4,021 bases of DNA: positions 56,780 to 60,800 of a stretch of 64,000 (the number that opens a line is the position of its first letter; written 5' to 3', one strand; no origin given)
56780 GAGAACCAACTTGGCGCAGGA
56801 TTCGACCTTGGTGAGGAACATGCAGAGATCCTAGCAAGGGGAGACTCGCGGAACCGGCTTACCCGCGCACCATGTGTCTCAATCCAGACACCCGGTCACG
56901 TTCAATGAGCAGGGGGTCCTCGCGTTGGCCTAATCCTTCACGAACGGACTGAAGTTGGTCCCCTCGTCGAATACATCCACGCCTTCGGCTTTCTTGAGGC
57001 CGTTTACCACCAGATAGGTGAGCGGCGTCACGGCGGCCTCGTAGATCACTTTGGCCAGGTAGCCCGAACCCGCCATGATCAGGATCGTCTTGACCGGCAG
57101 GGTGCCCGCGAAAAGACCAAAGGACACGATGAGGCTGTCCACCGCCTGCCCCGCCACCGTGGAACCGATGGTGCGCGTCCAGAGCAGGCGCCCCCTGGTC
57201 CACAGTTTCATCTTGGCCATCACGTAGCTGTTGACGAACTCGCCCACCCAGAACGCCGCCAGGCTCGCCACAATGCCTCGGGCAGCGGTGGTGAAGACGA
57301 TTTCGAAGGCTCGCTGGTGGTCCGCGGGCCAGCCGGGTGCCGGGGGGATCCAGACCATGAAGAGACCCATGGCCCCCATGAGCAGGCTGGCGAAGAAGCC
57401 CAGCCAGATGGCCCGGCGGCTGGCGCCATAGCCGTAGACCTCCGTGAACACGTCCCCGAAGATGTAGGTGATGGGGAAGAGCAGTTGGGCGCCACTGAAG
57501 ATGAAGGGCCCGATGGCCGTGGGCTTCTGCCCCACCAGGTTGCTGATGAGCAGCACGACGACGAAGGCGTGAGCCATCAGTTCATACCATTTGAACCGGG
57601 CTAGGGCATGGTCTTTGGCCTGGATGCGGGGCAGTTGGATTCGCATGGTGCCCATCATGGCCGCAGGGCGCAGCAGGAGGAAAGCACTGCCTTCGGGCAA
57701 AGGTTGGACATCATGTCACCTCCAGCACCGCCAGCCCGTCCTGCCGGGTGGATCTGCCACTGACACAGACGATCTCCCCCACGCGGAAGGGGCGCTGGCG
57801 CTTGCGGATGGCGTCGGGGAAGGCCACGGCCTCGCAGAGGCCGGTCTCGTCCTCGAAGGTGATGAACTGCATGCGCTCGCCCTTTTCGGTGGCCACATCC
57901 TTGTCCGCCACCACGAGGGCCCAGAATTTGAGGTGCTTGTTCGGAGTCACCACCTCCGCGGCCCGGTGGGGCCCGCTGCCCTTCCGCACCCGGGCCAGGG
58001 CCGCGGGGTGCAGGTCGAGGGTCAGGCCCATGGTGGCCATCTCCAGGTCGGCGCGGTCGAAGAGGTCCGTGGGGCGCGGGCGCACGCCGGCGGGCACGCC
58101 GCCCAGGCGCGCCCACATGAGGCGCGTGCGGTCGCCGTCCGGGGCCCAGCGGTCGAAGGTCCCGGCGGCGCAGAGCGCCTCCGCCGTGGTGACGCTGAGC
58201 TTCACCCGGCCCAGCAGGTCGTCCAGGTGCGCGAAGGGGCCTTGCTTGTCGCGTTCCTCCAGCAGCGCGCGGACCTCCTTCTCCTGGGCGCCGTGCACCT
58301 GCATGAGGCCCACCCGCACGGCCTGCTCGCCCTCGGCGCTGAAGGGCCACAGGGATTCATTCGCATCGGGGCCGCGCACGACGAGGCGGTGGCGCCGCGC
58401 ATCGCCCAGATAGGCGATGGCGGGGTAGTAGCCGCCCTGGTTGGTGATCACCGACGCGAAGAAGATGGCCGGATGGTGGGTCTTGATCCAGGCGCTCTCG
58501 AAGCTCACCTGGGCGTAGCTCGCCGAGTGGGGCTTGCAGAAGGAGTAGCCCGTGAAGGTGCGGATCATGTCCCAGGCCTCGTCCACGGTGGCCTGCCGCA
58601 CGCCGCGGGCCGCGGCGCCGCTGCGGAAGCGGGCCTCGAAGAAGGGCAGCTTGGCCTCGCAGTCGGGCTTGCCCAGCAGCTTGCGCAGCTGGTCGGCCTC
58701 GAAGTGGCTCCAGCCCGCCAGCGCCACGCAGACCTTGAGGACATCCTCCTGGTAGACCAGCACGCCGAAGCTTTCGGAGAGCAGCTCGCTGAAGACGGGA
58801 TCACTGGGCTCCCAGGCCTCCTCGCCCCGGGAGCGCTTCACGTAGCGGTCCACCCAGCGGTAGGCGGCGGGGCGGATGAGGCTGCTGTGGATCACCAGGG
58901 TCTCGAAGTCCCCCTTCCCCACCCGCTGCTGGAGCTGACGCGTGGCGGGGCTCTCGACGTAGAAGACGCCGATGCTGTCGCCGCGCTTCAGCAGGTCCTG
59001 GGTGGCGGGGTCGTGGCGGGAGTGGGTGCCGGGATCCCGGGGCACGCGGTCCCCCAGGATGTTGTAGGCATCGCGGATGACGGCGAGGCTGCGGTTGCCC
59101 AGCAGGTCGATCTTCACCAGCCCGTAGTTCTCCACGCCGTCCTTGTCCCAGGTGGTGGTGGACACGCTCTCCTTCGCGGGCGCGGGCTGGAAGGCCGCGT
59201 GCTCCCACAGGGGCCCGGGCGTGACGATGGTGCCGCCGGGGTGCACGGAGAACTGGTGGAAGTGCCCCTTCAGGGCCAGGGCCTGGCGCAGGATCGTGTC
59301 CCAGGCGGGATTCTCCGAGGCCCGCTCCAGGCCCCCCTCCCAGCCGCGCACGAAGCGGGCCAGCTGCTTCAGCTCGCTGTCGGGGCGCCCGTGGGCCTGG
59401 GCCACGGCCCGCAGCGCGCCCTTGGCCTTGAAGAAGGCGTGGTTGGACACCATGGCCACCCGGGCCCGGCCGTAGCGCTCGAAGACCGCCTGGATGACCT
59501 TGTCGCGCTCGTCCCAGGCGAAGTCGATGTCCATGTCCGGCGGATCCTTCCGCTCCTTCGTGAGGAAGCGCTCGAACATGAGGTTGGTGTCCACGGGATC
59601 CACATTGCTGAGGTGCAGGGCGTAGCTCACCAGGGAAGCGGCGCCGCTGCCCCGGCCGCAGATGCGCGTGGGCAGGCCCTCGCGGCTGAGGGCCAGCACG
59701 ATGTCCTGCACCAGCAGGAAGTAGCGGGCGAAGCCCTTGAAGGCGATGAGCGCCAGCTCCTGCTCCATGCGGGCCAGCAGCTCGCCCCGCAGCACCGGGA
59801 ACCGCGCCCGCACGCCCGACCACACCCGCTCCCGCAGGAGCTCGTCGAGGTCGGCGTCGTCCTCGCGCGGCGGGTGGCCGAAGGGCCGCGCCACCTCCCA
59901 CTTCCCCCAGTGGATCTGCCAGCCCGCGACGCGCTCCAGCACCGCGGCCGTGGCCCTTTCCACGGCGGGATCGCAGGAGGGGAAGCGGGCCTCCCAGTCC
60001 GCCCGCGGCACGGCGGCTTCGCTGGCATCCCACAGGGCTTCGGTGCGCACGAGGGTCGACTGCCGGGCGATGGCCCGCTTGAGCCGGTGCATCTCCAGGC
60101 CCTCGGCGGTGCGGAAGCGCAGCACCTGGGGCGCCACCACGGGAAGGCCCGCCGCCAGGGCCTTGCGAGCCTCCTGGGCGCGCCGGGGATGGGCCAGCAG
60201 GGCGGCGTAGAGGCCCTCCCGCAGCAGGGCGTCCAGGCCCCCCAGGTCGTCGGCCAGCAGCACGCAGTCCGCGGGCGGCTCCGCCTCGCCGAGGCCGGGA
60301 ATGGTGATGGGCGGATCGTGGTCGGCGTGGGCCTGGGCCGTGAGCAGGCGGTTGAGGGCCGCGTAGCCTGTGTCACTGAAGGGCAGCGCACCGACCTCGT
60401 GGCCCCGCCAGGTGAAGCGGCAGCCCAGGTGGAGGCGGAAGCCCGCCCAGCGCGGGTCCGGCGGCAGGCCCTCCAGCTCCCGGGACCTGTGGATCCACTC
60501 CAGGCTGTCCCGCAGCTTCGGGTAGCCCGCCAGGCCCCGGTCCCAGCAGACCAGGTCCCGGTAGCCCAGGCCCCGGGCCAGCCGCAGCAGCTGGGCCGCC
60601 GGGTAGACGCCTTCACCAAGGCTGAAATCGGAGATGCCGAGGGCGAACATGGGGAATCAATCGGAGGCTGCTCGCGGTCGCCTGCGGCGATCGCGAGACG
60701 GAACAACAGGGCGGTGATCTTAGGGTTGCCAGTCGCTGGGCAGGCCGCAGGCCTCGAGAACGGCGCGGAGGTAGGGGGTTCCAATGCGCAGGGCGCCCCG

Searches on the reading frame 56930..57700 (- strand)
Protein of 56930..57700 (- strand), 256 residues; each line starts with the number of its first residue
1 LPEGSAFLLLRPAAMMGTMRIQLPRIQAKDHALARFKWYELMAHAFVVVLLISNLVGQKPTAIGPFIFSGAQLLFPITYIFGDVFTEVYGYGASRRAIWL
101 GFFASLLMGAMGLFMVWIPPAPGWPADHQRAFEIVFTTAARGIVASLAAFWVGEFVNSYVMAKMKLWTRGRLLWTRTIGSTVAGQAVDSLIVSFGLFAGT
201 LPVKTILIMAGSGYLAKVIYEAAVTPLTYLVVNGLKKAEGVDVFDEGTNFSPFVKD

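Call 3: search_protein_families(library=pfam, proteins=[window:56930-57700:-], max_evalue=0.01)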
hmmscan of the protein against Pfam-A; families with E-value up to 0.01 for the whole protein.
window:56930-57700:- (256 aa): 1 family
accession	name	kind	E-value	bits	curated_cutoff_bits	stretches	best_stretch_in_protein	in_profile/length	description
PF02592.20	Vut_1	-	2.2e-46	158.4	27.2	1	70-231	2-152/152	Putative vitamin uptake transporter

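Call 7: search_protein_families(library=ncbifam, proteins=[window:56930-57700:-], max_evalue=0.01)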
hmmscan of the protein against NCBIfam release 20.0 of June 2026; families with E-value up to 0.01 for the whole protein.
window:56930-57700:- (256 aa): 2 families
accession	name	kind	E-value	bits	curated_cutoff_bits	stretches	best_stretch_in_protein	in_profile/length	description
TIGR00697.1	TIGR00697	equivalog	7.3e-29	101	50.95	1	41-236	4-199/201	queuosine precursor transporter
NF008406.0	PRK11212.1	equivalog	8.6e-07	28.7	252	1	41-192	15-158/221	7-cyano-7-deazaguanine/7-aminomethyl-7-deazaguanine transporter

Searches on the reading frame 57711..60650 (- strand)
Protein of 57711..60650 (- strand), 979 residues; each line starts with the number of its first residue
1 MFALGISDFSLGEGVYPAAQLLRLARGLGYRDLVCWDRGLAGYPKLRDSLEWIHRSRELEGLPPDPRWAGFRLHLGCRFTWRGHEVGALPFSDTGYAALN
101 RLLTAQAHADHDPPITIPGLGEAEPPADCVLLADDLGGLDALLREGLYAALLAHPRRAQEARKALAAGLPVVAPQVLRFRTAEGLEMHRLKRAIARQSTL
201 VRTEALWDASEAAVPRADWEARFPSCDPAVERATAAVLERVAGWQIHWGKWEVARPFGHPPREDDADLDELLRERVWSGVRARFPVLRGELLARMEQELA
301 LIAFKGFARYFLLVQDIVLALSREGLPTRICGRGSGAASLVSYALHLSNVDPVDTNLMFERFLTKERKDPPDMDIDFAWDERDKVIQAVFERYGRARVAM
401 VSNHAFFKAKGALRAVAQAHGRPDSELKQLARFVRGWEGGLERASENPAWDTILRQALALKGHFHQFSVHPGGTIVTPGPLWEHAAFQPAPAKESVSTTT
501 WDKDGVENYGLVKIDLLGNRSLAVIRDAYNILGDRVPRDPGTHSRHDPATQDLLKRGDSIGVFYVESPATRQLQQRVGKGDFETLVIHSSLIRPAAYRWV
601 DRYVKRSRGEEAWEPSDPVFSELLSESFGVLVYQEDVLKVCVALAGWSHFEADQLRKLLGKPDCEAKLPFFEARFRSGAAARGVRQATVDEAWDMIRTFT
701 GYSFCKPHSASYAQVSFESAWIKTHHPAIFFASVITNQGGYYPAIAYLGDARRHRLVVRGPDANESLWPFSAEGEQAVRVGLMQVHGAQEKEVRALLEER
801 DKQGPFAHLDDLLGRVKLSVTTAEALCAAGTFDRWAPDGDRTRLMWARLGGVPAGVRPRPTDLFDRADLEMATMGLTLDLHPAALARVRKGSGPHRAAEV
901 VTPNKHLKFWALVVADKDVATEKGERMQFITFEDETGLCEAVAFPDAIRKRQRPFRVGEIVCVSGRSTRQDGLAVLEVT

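Call 3: search_protein_families(library=pfam, proteins=[window:57711-60650:-], max_evalue=0.01)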
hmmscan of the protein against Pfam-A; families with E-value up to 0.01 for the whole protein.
window:57711-60650:- (979 aa): 4 families
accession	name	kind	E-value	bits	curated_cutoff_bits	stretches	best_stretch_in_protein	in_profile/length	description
PF07733.18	DNA_pol3_alpha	-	1.6e-59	202.1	23.9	1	271-518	2-260/260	Bacterial DNA polymerase III alpha NTPase domain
PF17657.6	DNA_pol3_finger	-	3.7e-27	95.1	22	1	522-682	2-165/166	Bacterial DNA polymerase III alpha subunit finger domain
PF14579.12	HHH_6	-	1.2e-17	64.3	25.6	1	757-837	3-85/90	Helix-hairpin-helix motif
PF01336.31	tRNA_anti-codon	-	1.7e-06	28.3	27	1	922-970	12-60/75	OB-fold nucleic acid binding domain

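Call 7: search_protein_families(library=ncbifam, proteins=[window:57711-60650:-], max_evalue=0.01)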
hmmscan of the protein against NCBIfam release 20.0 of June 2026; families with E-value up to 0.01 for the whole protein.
window:57711-60650:- (979 aa): 13 families
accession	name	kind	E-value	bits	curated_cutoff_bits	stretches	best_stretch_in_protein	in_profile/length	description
NF004225.0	PRK05672.1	subfamily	2e-135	453.3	939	1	156-974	181-1022/1047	error-prone DNA polymerase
NF004226.0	PRK05673.1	equivalog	2.1e-134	449.8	1002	2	161-838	191-887/1146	DNA polymerase III subunit alpha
TIGR00594.1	polc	superfamily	9.3e-125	417.9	434.35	1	164-837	189-883/1022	DNA polymerase III subunit alpha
NF005298.0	PRK06826.1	equivalog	8.3e-110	368.2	1260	2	264-836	291-883/1151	DNA polymerase III subunit alpha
NF005617.0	PRK07374.1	equivalog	4.2e-93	313.1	1653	2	234-845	272-903/1170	DNA polymerase III subunit alpha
NF005377.0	PRK06920.1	equivalog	5.3e-91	306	1806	1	261-968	273-1007/1108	DNA polymerase III subunit alpha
NF005516.0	PRK07135.1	equivalog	8.4e-88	295.6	1084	1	290-832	252-809/974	DNA polymerase III DnaE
NF005582.0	PRK07279.1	equivalog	6.5e-87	292.6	1279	1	264-835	234-804/1033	DNA polymerase III subunit alpha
NF004550.0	PRK05898.1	equivalog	1.2e-71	242.2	1182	1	268-835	231-809/971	DNA polymerase III subunit alpha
NF007079.0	PRK09532.1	equivalog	4.5e-55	187.3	1525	1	292-704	328-776/876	DNA polymerase III subunit alpha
NF005616.0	PRK07373.1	equivalog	2.4e-19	69.2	646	2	703-837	37-174/449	DNA polymerase III subunit alpha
TIGR01405.1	polC_Gram_pos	equivalog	2.2e-08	32.3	1043.45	0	701-738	1034-1071/1211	DNA polymerase III subunit alpha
NF001688.0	PRK00448.1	equivalog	2.1e-07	28.9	873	0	702-736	1269-1303/1445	PolC-type DNA polymerase III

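Call 29: search_dna_similar(query=window:57711-60650:-, collection=plasmids, mode=protein, max_rows=25, rows=spread, max_evalue=1e-30)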
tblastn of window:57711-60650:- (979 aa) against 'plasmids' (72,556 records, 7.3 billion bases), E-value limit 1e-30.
Records with a match: 2186; places in all: 2272; records where one place covers at least 80% of the query: 26.
Best place of each record, by identity: <60% 2186.
By first word of the organism name: Klebsiella 341; Escherichia 228; Burkholderia 151; Acinetobacter 148; Rhizobium 143; Streptomyces 136; Ralstonia 136; Agrobacterium 128; Enterobacter 93; Yersinia 63; and 155 more.
By predicted mobility (MOB-suite, as given by PLSDB): non-mobilizable 1409; conjugative 444; mobilizable 333.
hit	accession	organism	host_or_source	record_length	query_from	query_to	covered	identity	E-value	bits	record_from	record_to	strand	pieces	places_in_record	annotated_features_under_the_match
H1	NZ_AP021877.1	Desulfosarcina ovata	-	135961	169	955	80%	39.3%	1e-145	487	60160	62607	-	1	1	DNA polymerase III subunit alpha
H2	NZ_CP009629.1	Burkholderia vietnamiensis LMG 10929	Oryza sativa, rhizosphere soil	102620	276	965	70%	31.4%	4e-74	275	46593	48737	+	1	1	error-prone DNA polymerase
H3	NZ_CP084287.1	Caballeronia zhejiangensis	Anasa tristis,Cell culture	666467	276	953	69%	31.3%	4e-78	288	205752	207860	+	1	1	error-prone DNA polymerase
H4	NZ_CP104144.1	Rhizobium sullae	Sulla coronaria,cell culture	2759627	276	970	71%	29.9%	4e-76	281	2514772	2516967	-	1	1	record has no annotation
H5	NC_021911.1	Rhizobium etli bv. mimosae str. Mim1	Mimosa affinis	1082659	276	970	71%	29.5%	1e-80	295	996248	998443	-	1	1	record has no annotation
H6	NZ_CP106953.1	Eleftheria terrae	soil sample,soil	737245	295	953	67%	30.9%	4e-73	272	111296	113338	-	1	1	error-prone DNA polymerase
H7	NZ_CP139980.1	Sphingobium yanoikuyae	-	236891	276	970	71%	29.0%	1e-73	274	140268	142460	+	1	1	error-prone DNA polymerase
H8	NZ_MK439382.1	Agrobacterium tumefaciens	Cherry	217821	276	970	71%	28.8%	4e-72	270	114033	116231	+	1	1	error-prone DNA polymerase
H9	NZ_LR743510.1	Methylobacterium bullatum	-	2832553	294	948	67%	30.1%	2e-68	258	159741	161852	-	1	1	none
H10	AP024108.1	Ralstonia solanacearum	-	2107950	293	966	69%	28.1%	1e-62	240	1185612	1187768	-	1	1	dnaE2: error-prone DNA polymerase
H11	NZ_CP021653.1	Ralstonia solanacearum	Solanum lycopersicum,Tomato with ...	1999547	276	965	70%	27.2%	2e-61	237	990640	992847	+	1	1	none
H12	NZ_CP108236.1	Streptomyces sp. NBC_00080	-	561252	294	947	67%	27.3%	5e-63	241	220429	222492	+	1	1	dnaE: DNA polymerase III subunit alpha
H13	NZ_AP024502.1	Bacillus velezensis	-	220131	294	867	59%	29.5%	2e-67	255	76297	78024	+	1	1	DNA polymerase III subunit alpha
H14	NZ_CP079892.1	Escherichia fergusonii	pig,pig feces,feces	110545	294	804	52%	29.8%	2e-55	218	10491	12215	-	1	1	dnaE: DNA polymerase III subunit alpha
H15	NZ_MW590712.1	Escherichia coli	-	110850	294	804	52%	29.0%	1e-53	213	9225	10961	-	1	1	dnaE: DNA polymerase III subunit alpha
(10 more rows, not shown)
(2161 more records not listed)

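Call 30: get_annotated_region(hit=H1, flank=6000)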
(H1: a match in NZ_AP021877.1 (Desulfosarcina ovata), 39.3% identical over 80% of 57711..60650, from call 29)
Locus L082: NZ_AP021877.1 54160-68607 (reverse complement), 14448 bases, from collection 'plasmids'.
description: Desulfosarcina ovata subsp. sediminis strain 28bB2T plasmid Do28_1, complete sequence
organism: Desulfosarcina ovata (NCBI taxid 885957)
taxonomy: Bacteria; Thermodesulfobacteriota; Desulfobacteria; Desulfobacterales; Desulfosarcinaceae; Desulfosarcina; Desulfosarcina ovata
host: -; source: -; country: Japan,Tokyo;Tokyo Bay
typing (MOB-suite, as given by PLSDB): mobilizable; relaxase MOBQ
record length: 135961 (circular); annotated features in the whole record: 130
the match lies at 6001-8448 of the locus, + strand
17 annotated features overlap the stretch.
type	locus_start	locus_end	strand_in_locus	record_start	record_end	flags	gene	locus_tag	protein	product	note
CDS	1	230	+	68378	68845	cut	-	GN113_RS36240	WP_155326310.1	putative molybdenum carrier protein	-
CDS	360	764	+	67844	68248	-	tnpA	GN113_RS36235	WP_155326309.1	IS200/IS605 family transposase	-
CDS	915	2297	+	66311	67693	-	-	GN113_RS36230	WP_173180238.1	phosphoribosyltransferase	-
CDS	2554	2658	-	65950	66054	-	-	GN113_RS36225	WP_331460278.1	hypothetical protein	-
CDS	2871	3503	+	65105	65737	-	lexA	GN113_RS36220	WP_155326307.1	transcriptional repressor LexA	GO:0006282 - regulation of DNA repair [Evidence IEA]; GO:0006355 - regulation of DNA-templated transcription [Evidence ...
CDS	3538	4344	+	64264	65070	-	-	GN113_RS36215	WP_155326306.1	DUF72 domain-containing protein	-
CDS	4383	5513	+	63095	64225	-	-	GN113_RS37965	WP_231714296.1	hypothetical protein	-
CDS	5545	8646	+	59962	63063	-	-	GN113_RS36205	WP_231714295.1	DNA polymerase III subunit alpha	GO:0006260 - DNA replication [Evidence IEA]; GO:0006261 - DNA-templated DNA replication [Evidence IEA]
CDS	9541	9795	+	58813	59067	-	-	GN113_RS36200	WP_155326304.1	hypothetical protein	-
CDS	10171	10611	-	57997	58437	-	-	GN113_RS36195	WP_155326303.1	YkvA family protein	-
CDS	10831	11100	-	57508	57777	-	-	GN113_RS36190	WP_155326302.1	hypothetical protein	-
CDS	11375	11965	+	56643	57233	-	-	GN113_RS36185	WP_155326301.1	hypothetical protein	-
CDS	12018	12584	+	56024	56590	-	-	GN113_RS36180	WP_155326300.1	diheme cytochrome c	-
CDS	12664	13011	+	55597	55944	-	-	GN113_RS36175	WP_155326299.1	NfeD family protein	-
CDS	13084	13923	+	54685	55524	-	-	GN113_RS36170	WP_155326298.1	hypothetical protein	-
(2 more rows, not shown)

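Call 31: get_annotated_region(hit=H2, flank=5000)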
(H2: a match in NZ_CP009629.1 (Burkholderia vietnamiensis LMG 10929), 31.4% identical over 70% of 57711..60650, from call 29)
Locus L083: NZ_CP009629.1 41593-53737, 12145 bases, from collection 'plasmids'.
description: Burkholderia vietnamiensis LMG 10929 plasmid pBVB_1, complete sequence
organism: Burkholderia vietnamiensis LMG 10929 (NCBI taxid 1449978)
taxonomy: Bacteria; Pseudomonadota; Betaproteobacteria; Burkholderiales; Burkholderiaceae; Burkholderia; Burkholderia vietnamiensis; Burkholderia vietnamiensis LMG 10929
host: -; source: Oryza sativa, rhizosphere soil; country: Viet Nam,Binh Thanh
typing (MOB-suite, as given by PLSDB): mobilizable; replicon rep_cluster_1474; relaxase MOBP
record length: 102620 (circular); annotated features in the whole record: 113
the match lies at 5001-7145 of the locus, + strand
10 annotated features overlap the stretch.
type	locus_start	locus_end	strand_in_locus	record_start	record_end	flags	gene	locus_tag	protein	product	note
CDS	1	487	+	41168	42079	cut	-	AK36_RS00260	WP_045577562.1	SOS response-associated peptidase family protein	GO:0006974 - DNA damage response [Evidence IEA]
CDS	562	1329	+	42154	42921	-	imuA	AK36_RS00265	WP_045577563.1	translesion DNA synthesis-associated protein ImuA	GO:0051782 - negative regulation of cell division [Evidence IEA]; GO:0009432 - SOS response [Evidence IEA]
CDS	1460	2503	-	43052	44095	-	-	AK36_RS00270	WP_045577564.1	IS110 family transposase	-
CDS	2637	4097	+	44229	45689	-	-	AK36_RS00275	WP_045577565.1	DNA polymerase Y family protein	-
CDS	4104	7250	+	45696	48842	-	-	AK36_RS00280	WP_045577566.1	error-prone DNA polymerase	-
CDS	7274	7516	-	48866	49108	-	-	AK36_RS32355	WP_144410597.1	hypothetical protein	-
CDS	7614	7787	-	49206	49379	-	-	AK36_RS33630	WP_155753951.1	hypothetical protein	-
CDS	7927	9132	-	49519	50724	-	-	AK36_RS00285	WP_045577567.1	DUF1173 domain-containing protein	-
CDS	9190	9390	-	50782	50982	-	-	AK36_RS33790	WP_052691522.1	hypothetical protein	-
CDS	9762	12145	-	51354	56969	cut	-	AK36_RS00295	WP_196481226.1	helicase-related protein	-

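Call 32: get_annotated_region(hit=H7, flank=5000)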
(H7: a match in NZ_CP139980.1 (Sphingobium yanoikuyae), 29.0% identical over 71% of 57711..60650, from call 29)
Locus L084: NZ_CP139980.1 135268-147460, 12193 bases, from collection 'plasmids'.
description: Sphingobium yanoikuyae strain HAMBI_1842 plasmid unnamed01, complete sequence
organism: Sphingobium yanoikuyae (NCBI taxid 13690)
taxonomy: Bacteria; Pseudomonadota; Alphaproteobacteria; Sphingomonadales; Sphingomonadaceae; Sphingobium; Sphingobium yanoikuyae
host: -; source: -; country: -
typing (MOB-suite, as given by PLSDB): conjugative; relaxase MOBP; mating-pair formation MPF_T
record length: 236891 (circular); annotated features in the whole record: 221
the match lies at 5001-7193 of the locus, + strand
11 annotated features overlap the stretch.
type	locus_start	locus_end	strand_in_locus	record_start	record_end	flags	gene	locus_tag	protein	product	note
CDS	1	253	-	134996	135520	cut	-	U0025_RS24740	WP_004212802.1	hypothetical protein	-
CDS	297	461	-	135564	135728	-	-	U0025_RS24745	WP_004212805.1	hypothetical protein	-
CDS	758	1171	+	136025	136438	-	-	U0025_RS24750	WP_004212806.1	thermonuclease family protein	-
CDS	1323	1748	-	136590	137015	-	-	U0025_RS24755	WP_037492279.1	DUF1810 domain-containing protein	-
CDS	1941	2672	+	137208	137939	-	-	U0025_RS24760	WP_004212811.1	hypothetical protein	-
CDS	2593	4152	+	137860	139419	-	-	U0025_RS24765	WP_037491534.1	DUF6504 family protein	-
CDS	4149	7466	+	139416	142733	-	-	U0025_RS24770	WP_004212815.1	error-prone DNA polymerase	GO:0006260 - DNA replication [Evidence IEA]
CDS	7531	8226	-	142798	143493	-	-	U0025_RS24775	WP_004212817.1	DUF2971 domain-containing protein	-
CDS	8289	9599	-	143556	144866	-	-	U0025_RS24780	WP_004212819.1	hypothetical protein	-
CDS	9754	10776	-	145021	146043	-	-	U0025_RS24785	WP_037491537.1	PIN domain-containing protein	-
CDS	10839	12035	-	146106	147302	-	-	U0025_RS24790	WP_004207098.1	IS256 family transposase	-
